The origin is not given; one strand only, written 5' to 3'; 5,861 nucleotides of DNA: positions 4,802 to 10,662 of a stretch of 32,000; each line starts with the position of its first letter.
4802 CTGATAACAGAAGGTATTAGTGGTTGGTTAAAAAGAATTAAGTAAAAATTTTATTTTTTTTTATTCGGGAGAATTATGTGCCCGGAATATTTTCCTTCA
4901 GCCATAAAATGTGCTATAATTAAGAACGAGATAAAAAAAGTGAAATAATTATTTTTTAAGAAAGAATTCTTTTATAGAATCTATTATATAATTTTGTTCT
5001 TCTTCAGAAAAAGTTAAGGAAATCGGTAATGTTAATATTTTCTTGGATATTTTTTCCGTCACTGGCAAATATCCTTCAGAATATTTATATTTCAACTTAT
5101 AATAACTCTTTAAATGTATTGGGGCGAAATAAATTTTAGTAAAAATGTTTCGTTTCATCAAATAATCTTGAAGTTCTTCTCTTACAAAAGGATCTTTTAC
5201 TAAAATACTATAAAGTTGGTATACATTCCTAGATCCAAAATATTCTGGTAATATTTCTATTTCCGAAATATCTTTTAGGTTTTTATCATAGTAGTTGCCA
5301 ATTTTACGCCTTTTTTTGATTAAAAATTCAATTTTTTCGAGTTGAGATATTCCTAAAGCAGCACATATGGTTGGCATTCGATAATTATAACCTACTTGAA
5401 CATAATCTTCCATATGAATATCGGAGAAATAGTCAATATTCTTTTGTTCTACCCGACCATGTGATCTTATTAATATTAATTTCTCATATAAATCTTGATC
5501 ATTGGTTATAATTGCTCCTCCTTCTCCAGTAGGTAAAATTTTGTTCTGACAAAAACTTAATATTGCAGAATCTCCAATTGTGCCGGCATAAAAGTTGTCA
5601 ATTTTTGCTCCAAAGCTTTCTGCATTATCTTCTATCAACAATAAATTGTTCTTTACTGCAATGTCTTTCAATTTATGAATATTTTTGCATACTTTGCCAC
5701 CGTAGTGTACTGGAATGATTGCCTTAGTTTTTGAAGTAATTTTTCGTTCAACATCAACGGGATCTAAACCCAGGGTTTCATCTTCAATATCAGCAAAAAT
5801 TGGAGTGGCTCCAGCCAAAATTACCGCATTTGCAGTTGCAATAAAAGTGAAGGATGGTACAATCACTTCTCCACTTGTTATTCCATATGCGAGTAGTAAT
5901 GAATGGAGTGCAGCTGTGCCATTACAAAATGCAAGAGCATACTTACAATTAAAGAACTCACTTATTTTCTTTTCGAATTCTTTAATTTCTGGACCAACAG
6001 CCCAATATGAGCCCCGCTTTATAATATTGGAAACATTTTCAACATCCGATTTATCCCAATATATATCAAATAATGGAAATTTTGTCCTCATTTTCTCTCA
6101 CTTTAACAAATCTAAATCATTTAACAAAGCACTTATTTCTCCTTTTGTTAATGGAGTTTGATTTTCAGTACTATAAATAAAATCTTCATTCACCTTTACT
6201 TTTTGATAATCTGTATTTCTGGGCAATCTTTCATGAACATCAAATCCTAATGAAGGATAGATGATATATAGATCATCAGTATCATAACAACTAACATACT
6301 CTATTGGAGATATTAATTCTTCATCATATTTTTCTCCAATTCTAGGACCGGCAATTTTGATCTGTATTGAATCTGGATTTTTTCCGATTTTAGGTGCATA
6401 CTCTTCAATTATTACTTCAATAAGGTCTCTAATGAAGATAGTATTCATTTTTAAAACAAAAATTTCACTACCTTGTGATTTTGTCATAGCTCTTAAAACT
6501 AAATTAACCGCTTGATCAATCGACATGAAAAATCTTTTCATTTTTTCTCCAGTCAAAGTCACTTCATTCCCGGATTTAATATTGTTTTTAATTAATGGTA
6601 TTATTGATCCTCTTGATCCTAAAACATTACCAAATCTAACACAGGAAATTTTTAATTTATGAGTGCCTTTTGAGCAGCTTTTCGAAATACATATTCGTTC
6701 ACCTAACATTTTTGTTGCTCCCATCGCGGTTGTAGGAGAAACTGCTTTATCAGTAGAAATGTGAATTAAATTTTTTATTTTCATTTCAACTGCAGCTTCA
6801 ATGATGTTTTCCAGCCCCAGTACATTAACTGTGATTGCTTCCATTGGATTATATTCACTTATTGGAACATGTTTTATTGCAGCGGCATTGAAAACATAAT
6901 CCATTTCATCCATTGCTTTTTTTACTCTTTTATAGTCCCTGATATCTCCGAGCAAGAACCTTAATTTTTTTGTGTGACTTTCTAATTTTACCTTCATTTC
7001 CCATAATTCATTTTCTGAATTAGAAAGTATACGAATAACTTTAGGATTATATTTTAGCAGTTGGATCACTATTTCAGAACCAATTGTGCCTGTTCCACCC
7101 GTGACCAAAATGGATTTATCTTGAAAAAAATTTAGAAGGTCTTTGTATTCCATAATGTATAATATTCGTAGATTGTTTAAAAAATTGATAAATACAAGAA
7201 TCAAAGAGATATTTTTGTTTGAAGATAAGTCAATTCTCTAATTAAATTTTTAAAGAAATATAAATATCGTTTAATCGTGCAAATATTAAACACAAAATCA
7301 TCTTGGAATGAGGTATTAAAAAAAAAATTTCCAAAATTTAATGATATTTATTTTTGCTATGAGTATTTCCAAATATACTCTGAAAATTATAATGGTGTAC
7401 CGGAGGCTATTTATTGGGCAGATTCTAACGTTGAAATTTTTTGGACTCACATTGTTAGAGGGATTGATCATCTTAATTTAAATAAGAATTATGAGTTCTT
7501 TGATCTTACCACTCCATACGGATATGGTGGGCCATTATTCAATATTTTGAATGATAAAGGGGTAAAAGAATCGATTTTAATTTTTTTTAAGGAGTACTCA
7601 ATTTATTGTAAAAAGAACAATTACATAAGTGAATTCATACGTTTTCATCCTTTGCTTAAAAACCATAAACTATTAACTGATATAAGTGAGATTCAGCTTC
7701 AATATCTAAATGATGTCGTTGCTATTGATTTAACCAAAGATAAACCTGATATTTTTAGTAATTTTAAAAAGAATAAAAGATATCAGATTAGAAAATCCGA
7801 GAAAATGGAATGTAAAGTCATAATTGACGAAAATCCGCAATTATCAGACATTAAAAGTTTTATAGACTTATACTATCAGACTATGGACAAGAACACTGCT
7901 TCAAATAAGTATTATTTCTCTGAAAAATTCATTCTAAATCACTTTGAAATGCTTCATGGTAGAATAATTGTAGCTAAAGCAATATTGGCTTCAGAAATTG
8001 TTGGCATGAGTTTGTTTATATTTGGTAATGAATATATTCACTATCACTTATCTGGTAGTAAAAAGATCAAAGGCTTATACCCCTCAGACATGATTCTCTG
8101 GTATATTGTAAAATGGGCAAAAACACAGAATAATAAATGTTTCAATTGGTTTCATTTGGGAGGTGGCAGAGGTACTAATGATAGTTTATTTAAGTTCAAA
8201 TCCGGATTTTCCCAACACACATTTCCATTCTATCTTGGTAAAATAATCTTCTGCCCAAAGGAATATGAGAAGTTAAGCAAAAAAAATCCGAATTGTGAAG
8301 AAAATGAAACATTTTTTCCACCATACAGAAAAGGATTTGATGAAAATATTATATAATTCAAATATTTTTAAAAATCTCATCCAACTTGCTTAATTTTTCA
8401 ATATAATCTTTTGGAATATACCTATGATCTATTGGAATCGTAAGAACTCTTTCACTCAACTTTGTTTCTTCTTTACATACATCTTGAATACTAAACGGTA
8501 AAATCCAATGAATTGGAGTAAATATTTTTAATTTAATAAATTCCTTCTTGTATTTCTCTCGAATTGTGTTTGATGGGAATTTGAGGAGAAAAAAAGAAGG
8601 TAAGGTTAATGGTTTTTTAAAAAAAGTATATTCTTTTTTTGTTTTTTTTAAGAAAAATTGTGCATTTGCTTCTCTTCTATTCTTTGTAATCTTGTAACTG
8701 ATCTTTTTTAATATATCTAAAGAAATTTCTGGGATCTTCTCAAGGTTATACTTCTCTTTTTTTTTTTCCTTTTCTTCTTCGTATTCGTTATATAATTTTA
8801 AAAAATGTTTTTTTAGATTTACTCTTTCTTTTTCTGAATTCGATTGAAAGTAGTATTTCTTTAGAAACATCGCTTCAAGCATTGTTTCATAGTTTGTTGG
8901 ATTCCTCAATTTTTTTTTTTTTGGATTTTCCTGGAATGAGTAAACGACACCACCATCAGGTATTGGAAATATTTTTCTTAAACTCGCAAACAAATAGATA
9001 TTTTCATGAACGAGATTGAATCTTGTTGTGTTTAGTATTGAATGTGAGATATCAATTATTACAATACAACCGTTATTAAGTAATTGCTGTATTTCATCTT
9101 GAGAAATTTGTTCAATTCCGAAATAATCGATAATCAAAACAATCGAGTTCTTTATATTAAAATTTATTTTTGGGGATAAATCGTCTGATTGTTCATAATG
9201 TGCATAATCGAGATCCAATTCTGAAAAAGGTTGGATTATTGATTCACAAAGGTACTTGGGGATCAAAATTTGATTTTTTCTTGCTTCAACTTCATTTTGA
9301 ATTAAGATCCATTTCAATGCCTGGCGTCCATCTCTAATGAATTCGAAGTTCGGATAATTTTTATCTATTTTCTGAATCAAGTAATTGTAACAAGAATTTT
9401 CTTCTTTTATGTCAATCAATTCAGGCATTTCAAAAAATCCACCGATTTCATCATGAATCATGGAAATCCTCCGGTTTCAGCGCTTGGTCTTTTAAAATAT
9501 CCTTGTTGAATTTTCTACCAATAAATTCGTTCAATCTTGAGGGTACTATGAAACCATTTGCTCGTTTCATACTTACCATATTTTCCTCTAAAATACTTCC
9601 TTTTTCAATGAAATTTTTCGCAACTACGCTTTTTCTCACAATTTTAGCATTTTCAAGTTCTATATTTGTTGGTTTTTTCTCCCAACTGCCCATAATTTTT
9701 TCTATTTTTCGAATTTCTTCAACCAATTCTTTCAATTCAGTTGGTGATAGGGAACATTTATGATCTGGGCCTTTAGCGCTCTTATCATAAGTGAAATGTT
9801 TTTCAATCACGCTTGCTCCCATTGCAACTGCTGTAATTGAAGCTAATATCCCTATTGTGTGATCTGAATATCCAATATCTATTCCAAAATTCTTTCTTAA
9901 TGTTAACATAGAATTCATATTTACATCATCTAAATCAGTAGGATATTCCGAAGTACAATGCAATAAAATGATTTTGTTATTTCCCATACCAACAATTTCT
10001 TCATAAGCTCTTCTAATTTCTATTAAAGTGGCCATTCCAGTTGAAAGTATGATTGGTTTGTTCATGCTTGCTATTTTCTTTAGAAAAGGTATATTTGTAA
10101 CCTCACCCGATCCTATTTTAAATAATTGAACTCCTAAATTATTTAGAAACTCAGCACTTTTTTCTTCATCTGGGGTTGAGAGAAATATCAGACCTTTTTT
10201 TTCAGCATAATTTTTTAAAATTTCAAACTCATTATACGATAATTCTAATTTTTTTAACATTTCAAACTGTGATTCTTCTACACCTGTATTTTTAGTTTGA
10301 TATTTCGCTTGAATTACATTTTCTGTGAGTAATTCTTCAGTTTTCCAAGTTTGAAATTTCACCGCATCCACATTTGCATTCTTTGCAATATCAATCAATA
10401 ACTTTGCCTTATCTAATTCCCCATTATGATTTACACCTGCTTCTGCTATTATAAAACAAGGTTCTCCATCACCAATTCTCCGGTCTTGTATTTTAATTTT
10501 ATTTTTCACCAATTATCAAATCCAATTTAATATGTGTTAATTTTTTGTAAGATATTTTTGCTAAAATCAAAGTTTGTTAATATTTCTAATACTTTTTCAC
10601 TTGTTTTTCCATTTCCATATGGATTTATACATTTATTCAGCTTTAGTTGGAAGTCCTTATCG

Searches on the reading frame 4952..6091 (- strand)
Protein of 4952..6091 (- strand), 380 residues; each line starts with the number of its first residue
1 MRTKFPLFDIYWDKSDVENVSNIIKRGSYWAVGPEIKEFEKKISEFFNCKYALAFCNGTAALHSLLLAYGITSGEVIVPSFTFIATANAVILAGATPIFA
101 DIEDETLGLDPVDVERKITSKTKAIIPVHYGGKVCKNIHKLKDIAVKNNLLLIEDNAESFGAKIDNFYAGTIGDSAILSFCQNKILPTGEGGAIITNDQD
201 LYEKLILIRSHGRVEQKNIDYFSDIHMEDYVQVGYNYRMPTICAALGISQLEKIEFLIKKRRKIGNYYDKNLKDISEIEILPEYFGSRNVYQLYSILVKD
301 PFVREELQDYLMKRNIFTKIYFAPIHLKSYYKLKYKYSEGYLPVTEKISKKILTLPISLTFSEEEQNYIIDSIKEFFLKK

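Call 103: search_protein_families(library=ncbifam, proteins=[window:4952-6091:-], max_evalue=0.00001)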
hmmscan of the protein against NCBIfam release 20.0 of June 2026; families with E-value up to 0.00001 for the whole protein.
window:4952-6091:- (380 aa): 9 families
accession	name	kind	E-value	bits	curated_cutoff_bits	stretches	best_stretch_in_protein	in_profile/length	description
TIGR03588.1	PseC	equivalog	2.8e-86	289.8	423.5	1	13-376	10-379/380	UDP-4-amino-4,6-dideoxy-N-acetyl-beta-L-altrosamine transaminase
TIGR04181.1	NHT_00031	hypoth_equivalog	5e-76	255.9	420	1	15-358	11-359/359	LegC family aminotransferase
NF008687.0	PRK11706.1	equivalog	1.2e-66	225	375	1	14-377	11-374/375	dTDP-4-amino-4,6-dideoxygalactose transaminase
NF008658.2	PRK11658.1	equivalog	2.4e-63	214.1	631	1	13-376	13-376/379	UDP-4-amino-4-deoxy-L-arabinose aminotransferase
TIGR04427.1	PLP_DesI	equivalog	4.8e-59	200.4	650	1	32-373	50-379/390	dTDP-4-dehydro-6-deoxyglucose aminotransferase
TIGR02379.1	ECA_wecE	subfamily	2.3e-54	184.6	434.85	1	18-377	15-375/376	dTDP-4-amino-4,6-dideoxy-D-glucose transaminase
NF011936.0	PRK15407.1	equivalog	6.8e-45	153.5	423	2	29-213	60-252/440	lipopolysaccharide biosynthesis protein RfbH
NF004975.0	PRK06348.1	equivalog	2.8e-07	29.9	549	1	37-157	69-203/384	pyridoxal phosphate-dependent aminotransferase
NF005816.0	PRK07682.1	equivalog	8.4e-07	27.9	620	1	73-156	114-203/390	aminotransferase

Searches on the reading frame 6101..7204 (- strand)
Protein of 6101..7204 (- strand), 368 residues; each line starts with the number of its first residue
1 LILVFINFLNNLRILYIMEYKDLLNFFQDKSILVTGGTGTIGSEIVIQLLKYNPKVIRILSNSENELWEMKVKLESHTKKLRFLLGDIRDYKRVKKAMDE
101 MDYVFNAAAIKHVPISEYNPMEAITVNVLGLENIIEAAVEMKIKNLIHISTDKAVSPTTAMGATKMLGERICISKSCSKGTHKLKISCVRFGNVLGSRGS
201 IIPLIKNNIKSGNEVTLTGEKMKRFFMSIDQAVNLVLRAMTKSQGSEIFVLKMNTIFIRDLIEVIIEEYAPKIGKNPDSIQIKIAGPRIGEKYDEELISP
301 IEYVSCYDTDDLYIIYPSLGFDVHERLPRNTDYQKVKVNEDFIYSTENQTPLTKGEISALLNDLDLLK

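Call 103: search_protein_families(library=ncbifam, proteins=[window:6101-7204:-], max_evalue=0.00001)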
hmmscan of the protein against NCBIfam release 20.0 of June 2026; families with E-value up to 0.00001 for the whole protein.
window:6101-7204:- (368 aa): 23 families
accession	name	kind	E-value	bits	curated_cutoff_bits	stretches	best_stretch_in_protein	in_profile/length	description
TIGR03589.1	PseB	equivalog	7.3e-86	288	407.75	1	26-352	1-314/324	UDP-N-acetylglucosamine 4,6-dehydratase (inverting)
TIGR04130.1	FnlA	equivalog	1.5e-67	227.9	730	1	27-352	2-316/337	UDP-N-acetylglucosamine 4,6-dehydratase/5-epimerase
TIGR04180.1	EDH_00030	hypoth_equivalog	4.7e-22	78.4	475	1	32-273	1-260/297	NAD-dependent 4,6-dehydratase LegB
TIGR01181.1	dTDP_gluc_dehyt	equivalog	8.2e-18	64.5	365.1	1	32-249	2-240/321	dTDP-glucose 4,6-dehydratase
TIGR02622.1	CDP_4_6_dhtase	equivalog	5e-16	58.8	278.45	1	26-157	1-135/352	CDP-glucose 4,6-dehydratase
TIGR01179.1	galE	equivalog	7.1e-16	57.9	262.3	1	32-197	2-179/332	UDP-glucose 4-epimerase GalE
NF007956.0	PRK10675.1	subfamily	3.4e-12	46.1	394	1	32-151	3-124/338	UDP-glucose 4-epimerase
TIGR03466.1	HpnA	hypoth_equivalog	1.2e-11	44.1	367.65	1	31-156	2-118/327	hopanoid-associated sugar epimerase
NF042423.1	oxyalk_red_Shew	equivalog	4.2e-11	42.5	580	1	30-152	9-119/331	2-alkyl-3-oxoalkanoate reductase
NF011728.1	PRK15181.1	equivalog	6.7e-11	41.8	760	1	29-149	15-139/348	Vi polysaccharide biosynthesis UDP-N-acetylglucosaminuronic acid C-4 epimerase TviC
TIGR01746.1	Thioester-redct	subfamily_domain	8.2e-11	41.7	213.35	1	32-162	2-147/371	thioester reductase domain-containing protein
TIGR01214.1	rmlD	equivalog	2e-10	40.3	224.05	1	32-152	2-101/285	dTDP-4-dehydrorhamnose reductase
NF052578.1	StrlDmthSdmBMthl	equivalog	2.5e-10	40.6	600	1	32-156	3-118/328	sterol demethylase protein SdmB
NF042422.1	oxyalk_red_OleD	equivalog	6.5e-09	35.6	580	1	32-155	3-114/329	2-alkyl-3-oxoalkanoate reductase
NF041293.1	G6PDh_Azf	equivalog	6.3e-08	32.3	400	1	29-156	2-120/252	NAD-dependent glucose-6-phosphate dehydrogenase Azf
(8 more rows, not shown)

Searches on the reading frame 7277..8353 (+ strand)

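Call 4: search_protein_families(library=pfam, proteins=[window:7277-8353:+], max_evalue=0.01)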
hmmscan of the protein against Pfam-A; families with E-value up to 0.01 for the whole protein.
window:7277-8353:+ (359 aa): 3 families
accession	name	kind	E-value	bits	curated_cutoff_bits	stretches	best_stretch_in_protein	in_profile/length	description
PF02388.22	FemAB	-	1.3e-05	24.7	24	1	245-317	311-384/406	FemAB family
PF13480.13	Acetyltransf_6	-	1.4e-05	25.7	22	1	161-297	1-137/143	Acetyltransferase (GNAT) domain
PF04339.18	FemAB_like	-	0.00012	21.9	27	1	155-254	171-274/369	Peptidogalycan biosysnthesis/recognition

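Call 5: search_protein_families(library=ncbifam, proteins=[window:7277-8353:+], max_evalue=0.01)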
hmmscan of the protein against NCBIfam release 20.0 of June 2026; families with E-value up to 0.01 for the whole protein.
window:7277-8353:+ (359 aa): 1 family
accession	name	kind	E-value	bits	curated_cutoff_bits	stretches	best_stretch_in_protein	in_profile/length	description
TIGR03019.1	pepcterm_femAB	equivalog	1.9e-07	30.5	260.35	1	148-318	121-281/330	FemAB family XrtA/PEP-CTERM system-associated protein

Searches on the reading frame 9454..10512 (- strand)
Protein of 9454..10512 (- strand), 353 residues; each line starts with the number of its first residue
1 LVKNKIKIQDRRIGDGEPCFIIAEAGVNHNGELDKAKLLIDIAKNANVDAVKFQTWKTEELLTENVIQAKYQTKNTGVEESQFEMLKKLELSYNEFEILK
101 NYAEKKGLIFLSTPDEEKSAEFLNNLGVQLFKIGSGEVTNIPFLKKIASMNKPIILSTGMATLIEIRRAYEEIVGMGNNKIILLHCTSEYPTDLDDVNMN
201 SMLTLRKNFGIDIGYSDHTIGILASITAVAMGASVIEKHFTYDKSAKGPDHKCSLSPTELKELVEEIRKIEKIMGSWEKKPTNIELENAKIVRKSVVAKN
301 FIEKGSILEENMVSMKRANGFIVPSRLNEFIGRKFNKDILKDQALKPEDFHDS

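Call 103: search_protein_families(library=ncbifam, proteins=[window:9454-10512:-], max_evalue=0.00001)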
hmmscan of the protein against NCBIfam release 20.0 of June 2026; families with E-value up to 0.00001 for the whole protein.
window:9454-10512:- (353 aa): 6 families
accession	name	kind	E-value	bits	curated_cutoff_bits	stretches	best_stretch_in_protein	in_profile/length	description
TIGR03569.1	NeuB_NnaB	equivalog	7.2e-134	446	399.65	1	19-344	1-328/329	N-acetylneuraminate synthase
TIGR03586.1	PseI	equivalog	1.5e-84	284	340.25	1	19-345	2-327/327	pseudaminic acid synthase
NF006421.0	PRK08673.1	subfamily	6.3e-11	42.1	335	1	94-276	145-335/338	3-deoxy-7-phosphoheptulonate synthase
NF009933.0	PRK13396.1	subfamily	1.3e-09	37.6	486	1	129-281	186-348/352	3-deoxy-7-phosphoheptulonate synthase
TIGR01361.1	DAHP_synth_Bsub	equivalog_domain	5e-09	35.9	267.75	1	95-269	77-259/260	3-deoxy-7-phosphoheptulonate synthase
NF009239.0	PRK12595.1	equivalog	9e-09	34.7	279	1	92-184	167-259/360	bifunctional 3-deoxy-7-phosphoheptulonate synthase/chorismate mutase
